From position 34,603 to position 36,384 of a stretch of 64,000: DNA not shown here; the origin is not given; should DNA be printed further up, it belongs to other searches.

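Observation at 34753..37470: Three-gene extracytoplasmic flavinylation / transmembrane electron-transfer module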

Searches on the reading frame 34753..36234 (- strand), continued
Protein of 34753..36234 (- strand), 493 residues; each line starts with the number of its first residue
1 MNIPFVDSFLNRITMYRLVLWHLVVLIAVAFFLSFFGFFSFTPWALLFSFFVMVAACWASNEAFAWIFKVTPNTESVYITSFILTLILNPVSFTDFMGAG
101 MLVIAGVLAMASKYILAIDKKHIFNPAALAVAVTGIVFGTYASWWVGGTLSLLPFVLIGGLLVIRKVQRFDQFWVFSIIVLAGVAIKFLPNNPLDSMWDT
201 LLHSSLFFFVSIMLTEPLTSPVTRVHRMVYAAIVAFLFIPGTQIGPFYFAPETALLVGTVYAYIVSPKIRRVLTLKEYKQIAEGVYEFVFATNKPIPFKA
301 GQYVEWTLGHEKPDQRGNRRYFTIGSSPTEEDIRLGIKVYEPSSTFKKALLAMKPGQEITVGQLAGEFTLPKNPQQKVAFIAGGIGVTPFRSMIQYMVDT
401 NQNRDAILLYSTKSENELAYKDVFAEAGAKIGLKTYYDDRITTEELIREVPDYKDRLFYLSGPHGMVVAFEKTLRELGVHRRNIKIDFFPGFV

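Call 14: find_encoding_contigs(protein=P0023, flank=5000, max_places=2)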
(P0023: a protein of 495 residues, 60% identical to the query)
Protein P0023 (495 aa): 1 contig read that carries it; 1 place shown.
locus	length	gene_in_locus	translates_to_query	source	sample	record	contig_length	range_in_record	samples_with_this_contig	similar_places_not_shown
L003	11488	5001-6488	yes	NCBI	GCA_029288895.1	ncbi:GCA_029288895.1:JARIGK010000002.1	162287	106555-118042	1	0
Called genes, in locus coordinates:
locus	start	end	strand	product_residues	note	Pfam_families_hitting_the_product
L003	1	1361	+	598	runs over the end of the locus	PF25975:CzcB_C (faint), PF00364:Biotin_lipoyl (faint), PF25917:BSH_RND, PF25973:BSH_CzcB (weak), PF25954:Beta-barrel_RND_2 (weak), PF25990:Beta-barrel_YknX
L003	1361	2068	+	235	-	PF00005:ABC_tran, PF02463:SMC_N (faint)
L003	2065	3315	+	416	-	PF12704:MacB_PCD, PF02687:FtsX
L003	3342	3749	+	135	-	PF18914:DUF5666 (weak)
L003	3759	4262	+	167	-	PF04205:FMN_bind (weak)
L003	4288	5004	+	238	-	PF02424:ApbE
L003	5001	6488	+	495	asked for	PF00175:NAD_binding_1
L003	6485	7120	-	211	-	PF13483:Lactamase_B_3, PF12706:Lactamase_B_2 (weak)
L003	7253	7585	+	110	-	-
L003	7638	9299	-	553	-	PF01565:FAD_binding_4, PF02913:FAD-oxidase_C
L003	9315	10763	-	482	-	PF01471:PG_binding_1, PF00704:Glyco_hydro_18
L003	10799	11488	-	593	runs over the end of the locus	PF00009:GTP_EFTU, PF01926:MMR_HSR1 (weak), PF22042:EF-G_D2, PF03144:GTP_EFTU_D2, PF00679:EFG_C, PF21018:BipA_C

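Call 15: find_encoding_contigs(protein=P0107, flank=5000, max_places=2)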
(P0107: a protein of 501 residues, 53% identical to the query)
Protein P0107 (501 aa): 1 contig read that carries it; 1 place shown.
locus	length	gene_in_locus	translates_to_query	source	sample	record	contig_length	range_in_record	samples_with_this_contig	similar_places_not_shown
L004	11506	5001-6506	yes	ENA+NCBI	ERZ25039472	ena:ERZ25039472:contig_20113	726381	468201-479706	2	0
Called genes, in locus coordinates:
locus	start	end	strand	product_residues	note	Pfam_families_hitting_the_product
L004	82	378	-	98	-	-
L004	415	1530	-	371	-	-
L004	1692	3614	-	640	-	PF05649:Peptidase_M13_N, PF01431:Peptidase_M13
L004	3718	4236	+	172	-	-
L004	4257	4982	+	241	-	PF02424:ApbE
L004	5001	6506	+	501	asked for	PF03116:NQR2_RnfD_RnfE (weak), PF00175:NAD_binding_1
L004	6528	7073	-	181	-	-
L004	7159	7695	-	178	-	PF07823:CPDase (faint), PF13563:2_5_RNA_ligase2 (weak)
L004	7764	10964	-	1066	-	PF00041:fn3, PF25059:FN3_DSCAM-DSCAML_C (faint), PF25021:TEN_NHL (faint), PF01436:NHL (faint), PF00041:fn3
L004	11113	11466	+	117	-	PF23477:zf_Tbcl_2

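Call 19: search_solved_structures(query=A1, max_evalue=1, show_alignments=0)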
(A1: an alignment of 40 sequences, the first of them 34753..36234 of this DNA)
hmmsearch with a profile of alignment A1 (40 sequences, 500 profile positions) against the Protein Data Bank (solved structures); distinct sequences matched with E-value up to 1: 154 (the best 60 are shown).
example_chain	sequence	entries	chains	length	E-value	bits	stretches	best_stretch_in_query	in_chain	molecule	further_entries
6o0a_A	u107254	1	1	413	2.8e-16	62.6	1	260-496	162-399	Flavohemoglobin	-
4wqm_A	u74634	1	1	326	2.1e-14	56.4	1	266-496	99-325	Toluene-4-monooxygenase electron transfer component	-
7qty_A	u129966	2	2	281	8.5e-14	54.4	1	347-498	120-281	Na(+)-translocating NADH-quinone reductase subunit F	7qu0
7qu3_A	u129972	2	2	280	1.2e-13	53.9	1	347-498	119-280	Na(+)-translocating NADH-quinone reductase subunit F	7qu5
2eix_A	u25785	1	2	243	1.5e-12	50.3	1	271-487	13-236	NADH-cytochrome b5 reductase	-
4u9u_A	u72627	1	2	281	2.1e-12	49.8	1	347-498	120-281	Na(+)-translocating NADH-quinone reductase subunit F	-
2r6h_A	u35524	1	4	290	2.1e-12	49.8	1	349-494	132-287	NADH:ubiquinone oxidoreductase, Na translocating, F subunit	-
8ad4_A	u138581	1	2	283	2.1e-12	49.8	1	347-498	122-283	Na(+)-translocating NADH-quinone reductase subunit F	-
4uaj_A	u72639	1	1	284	2.2e-12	49.8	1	347-498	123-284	Na(+)-translocating NADH-quinone reductase subunit F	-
7xk3_F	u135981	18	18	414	2.2e-12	49.7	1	347-499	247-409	Na(+)-translocating NADH-quinone reductase subunit F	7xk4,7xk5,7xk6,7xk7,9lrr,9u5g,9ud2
4eh1_A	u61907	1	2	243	2.3e-12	49.7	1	274-496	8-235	Flavohemoprotein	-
1cqx_A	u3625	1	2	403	3.5e-12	49.1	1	270-496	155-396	FLAVOHEMOPROTEIN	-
8a1t_F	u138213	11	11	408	4.4e-12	48.8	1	347-498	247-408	Na(+)-translocating NADH-quinone reductase subunit F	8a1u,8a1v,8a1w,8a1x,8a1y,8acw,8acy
3ozu_A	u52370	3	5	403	6.6e-12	48.2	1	270-496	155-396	Flavohemoprotein | Flavohemoglobin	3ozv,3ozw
8ad3_A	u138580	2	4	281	1.2e-11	47.3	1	347-494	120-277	Na(+)-translocating NADH-quinone reductase subunit F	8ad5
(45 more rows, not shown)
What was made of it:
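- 34756..35424 (-): Cytoplasmic FNR/NqrF-like FAD + NAD(P)H-binding domain (aa 271-493), with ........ at 35257..35280 and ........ at 35065..35088. The profile hits flavohaemoglobin, NqrF and other FNR-family reductases in the PDB (call 19).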

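Call 20: find_related_loci(query=A1, collection=genome_contigs, flank=6000)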
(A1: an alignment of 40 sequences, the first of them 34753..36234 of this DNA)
Query A1 (493 aa) in genome_contigs; peptide patterns used: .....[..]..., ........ (x = any residue, [..] = any of these).
600 stretches matched a pattern (row limit reached: there are more); 493 encode a relative of the query (tblastn E <= 1e-3); the best 80 are kept; 80 distinct loci.
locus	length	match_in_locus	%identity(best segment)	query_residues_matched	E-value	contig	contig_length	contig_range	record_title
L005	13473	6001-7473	53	1-492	9e-177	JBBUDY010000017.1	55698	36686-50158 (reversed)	MAG: Patescibacteria group bacterium isolate H32-bin018_1 H32_bin018_1_000000000017, whole genome shotgun sequence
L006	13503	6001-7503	54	5-493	6e-170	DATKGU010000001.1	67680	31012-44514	MAG TPA_asm: Candidatus Paceibacterota bacterium isolate SMAG_U14559 k141_72001, whole genome shotgun sequence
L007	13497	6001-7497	48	5-492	2e-160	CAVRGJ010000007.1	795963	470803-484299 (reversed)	MAG: uncultured Alphaproteobacteria bacterium isolate MFD05442.bin.1.334 genome assembly, contig: contig_24632, whole ge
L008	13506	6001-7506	49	3-493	9e-160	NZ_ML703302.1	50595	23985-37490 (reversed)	Mesorhizobium sp. SARCC-RB16n contig_50, whole genome shotgun sequence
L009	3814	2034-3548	50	5-492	7e-163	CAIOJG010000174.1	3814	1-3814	MAG: Candidatus Magasanikbacteria bacterium isolate AM_bin-3693 genome assembly, contig: bin-3693:174/190, whole genome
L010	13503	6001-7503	48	3-492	2e-154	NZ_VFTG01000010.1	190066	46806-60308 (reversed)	Mesorhizobium sp. B4-1-3 contig_10, whole genome shotgun sequence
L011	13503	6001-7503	49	3-492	3e-154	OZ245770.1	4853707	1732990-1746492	MAG: Kaistia sp. isolate 06b3ed4c-dc80-415b-9392-d46517f030ba genome assembly, chromosome: 1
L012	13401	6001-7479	48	3-492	2e-153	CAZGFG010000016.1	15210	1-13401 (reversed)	MAG TPA_asm: uncultured Gammaproteobacteria bacterium isolate binchicken_co125_1135 genome assembly, contig: NODE_7891_l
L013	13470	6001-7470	49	6-492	6e-153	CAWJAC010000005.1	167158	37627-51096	MAG: Candidatus Zambryskibacteria bacterium isolate MFD03726.bin.2.15 genome assembly, contig: contig_71664, whole genom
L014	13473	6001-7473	48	6-493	6e-152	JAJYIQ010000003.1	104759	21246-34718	MAG: bacterium isolate DBS2-1.bin128 NODE_321_length_104759_cov_14.657093, whole genome shotgun sequence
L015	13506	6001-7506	48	3-493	3e-151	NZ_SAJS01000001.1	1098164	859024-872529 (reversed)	MAG: Mesorhizobium sp. isolate N.Ca.ET.125.02.1 NODE_1_length_1098164_cov_53.696079, whole genome shotgun sequence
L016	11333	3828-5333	48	5-492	4e-149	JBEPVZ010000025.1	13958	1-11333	MAG: Candidatus Daviesbacteria bacterium isolate 22E.vamb.044 NODE_3802_length_13958_cov_6.964900, whole genome shotgun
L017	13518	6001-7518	47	6-493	5e-148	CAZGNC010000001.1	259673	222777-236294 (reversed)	MAG TPA_asm: uncultured Candidatus Saccharibacteria bacterium isolate SRP292972_co1_17 genome assembly, contig: NODE_62_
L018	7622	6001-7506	48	5-492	3e-148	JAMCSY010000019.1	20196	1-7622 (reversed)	MAG: Patescibacteria group bacterium isolate FK_Sedi_A_Bin.193 NODE_6037_length_20196_cov_13.1712, whole genome shotgun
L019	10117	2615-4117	47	3-492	7e-147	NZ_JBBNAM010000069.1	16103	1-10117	MAG: Phyllobacterium sp. isolate P15_KTO_C100_R2_D28_E3_bin.5 k127_1434257_P15_KTO_C100_R2_D28_E3_bin_5, whole genome sh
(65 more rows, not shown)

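Call 28: predict_structure(alignment_id=A1)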
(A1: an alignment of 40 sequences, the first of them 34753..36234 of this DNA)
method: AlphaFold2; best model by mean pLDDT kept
length: 493 residues; sequences in the alignment: 40
mean_pLDDT: 86.8   pTM: 0.70
mean pLDDT of the five models: 86.8, 85.9, 84.3, 82.7, 79.0
residues with pLDDT >= 90: 246; 70-90: 223; 50-70: 19; < 50: 5
segments of 3 or more residues with pLDDT < 50: 490-493
pLDDT, mean of each block of 10 residues (from residue 1): 69 80 95 91 95 95 85 82 92 92 93 76 82 83 76 92 88 94 89 88 89 84 86 92 75 89 75 92 93 85 83 73 90 90 85 91 79 92 90 95 93 86 94 91 91 94 86 94 80 31
secondary structure, 60 per line:
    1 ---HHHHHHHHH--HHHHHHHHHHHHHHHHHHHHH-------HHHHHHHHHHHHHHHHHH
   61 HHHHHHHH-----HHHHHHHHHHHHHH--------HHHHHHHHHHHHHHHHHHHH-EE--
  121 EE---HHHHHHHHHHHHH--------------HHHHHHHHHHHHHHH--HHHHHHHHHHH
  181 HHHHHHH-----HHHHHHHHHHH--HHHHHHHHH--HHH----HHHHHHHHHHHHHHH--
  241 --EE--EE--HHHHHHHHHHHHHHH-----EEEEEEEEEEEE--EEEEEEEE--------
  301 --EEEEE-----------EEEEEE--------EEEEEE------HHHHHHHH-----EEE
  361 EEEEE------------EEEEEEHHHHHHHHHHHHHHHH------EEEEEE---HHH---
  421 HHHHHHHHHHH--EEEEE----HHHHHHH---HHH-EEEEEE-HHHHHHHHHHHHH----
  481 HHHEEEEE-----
elements in order: H4-12 H15-35 H43-68 H74-87 H96-115 H126-138 H153-167 H170-187 H193-203 H206-214 H224-238 H251-265 E271-282 E285-292 E303-307 E319-324 E333-338 H345-352 E358-365 E378-383 H384-399 E406-411 H421-431 E434-438 H443-449 E457-462 H464-476 E484-488

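Call 32: fold_search(model_id=the predicted structure, library=pdb)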
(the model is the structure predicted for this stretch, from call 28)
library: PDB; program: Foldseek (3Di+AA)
matches with E <= 10: 1325; with E <= 0.001: 324
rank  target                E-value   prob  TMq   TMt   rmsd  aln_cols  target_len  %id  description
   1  6o0a                  8.6e-15  1.00  0.42  0.53  11.8       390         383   18  Crystal structure of flavohemoglobin from Malassezia yamatoensis with bound FAD and heme determined by iron SAD phasing (released 2019-03-06)
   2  1gvh                  1.1e-14  1.00  0.40  0.50   7.9       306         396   16  The X-ray structure of ferric Escherichia coli flavohemoglobin reveals an unespected geometry of the distal heme pocket (released 2002-08-06)
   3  8qta                  2.7e-14  1.00  0.40  0.48  14.2       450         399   15  Cryo-EM structure of Streptococcus pneumoniae NADPH oxidase F397A mutant in complex with NADPH (released 2024-07-24)
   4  8qt6                  3.1e-14  1.00  0.41  0.50  16.3       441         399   16  Cryo-EM structure of Streptococcus pneumoniae NADPH oxidase (released 2024-07-24)
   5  5ogx                  3.6e-14  1.00  0.40  0.59   3.0       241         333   20  Crystal structure of Amycolatopsis cytochrome P450 reductase GcoB. (released 2018-07-04)
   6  7qty                  9.3e-14  1.00  0.39  0.67   5.3       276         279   21  X-ray structure of FAD domain of NqrF of Klebsiella pneumoniae (released 2022-02-09)
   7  4eh1_B                1.4e-13  1.00  0.40  0.80   3.7       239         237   20  Crystal Structure of the Flavohem-like-FAD/NAD Binding Domain of Nitric Oxide Dioxygenase from Vibrio cholerae O1 biov (released 2012-04-25)
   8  8qq1_F                3.1e-13  1.00  0.38  0.81   3.1       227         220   18  SpNOX dehydrogenase domain, mutant F397W in complex with Flavin adenine dinucleotide (FAD) (released 2024-05-08)
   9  4eh1_A                3.7e-13  1.00  0.40  0.80   2.8       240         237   22  Crystal Structure of the Flavohem-like-FAD/NAD Binding Domain of Nitric Oxide Dioxygenase from Vibrio cholerae O1 biov (released 2012-04-25)
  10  8a1t_F                3.7e-13  1.00  0.40  0.48   5.5       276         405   20  Sodium pumping NADH-quinone oxidoreductase (released 2023-06-14)
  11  4g1v                  5.0e-13  1.00  0.42  0.52   9.7       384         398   16  X-ray structure of yeast flavohemoglobin (released 2012-11-14)
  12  7qu5                  5.3e-13  1.00  0.41  0.70   4.8       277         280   21  X-ray structure of FAD domain of NqrF of Pseudomonas aeruginosa (released 2022-02-09)
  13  7qu3                  7.5e-13  1.00  0.40  0.68   5.0       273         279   21  X-ray structure of FAD domain of NqrF of Pseudomonas aeruginosa (released 2022-02-09)
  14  2r6h_D                1.0e-12  1.00  0.39  0.65   5.4       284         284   19  Crystal structure of the domain comprising the NAD binding and the FAD binding regions of the NADH:ubiquinone oxidored (released 2007-09-11)
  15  5thx                  1.1e-12  1.00  0.38  0.70   4.0       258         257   17  Crystal Structure of a ferredoxin NADP+ reductase from Neisseria gonorrhoeae with bound NADP and FAD (released 2016-10-19)
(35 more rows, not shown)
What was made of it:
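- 34756..35424 (-): The full-length AF2 model has pLDDT 86.8 and its Foldseek hits are flavohaemoglobin, NqrF and the SpNOX dehydrogenase domain (calls 28, 32).
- Closest known: NOX/FRE-type ferric reductases. Same: A membrane domain fused to an FNR-like dehydrogenase domain that oxidises NAD(P)H. The dehydrogenase domains match structurally (call 32).
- FNR half: calls 19 and 32.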
